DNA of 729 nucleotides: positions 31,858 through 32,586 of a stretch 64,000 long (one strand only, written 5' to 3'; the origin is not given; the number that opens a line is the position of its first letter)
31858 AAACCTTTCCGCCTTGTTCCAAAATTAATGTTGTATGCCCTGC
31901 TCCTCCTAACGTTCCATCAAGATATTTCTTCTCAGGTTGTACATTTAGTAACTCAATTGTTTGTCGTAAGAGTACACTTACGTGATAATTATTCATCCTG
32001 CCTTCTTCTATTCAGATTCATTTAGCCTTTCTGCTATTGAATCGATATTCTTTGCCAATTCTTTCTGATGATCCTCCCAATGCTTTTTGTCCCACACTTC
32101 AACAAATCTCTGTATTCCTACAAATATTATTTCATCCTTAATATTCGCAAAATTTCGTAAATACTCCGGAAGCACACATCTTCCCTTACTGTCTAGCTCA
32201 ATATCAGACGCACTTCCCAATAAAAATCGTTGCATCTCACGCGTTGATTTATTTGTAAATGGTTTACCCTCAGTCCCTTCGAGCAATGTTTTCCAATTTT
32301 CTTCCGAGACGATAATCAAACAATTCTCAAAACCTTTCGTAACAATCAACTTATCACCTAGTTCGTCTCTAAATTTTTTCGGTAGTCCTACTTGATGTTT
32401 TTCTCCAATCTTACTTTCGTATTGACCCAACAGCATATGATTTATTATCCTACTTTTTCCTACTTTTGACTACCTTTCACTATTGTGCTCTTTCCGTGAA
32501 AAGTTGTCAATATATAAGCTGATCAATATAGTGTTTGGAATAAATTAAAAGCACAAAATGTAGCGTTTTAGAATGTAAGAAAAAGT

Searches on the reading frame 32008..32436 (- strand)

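Call 66: search_protein_families(library=pfam, proteins=[window:32008-32436:-], max_evalue=1)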
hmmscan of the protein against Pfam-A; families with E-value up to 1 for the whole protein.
window:32008-32436:- (142 aa): 2 families
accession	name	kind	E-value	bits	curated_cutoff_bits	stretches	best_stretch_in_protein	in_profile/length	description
PF02381.23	MraZ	-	4.3e-27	94.3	23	2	73-137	2-67/72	MraZ protein, putative antitoxin-like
PF04014.23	MazE_antitoxin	-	0.045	14.2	24.7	1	9-33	3-31/48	Antidote-toxin recognition MazE, bacterial antitoxin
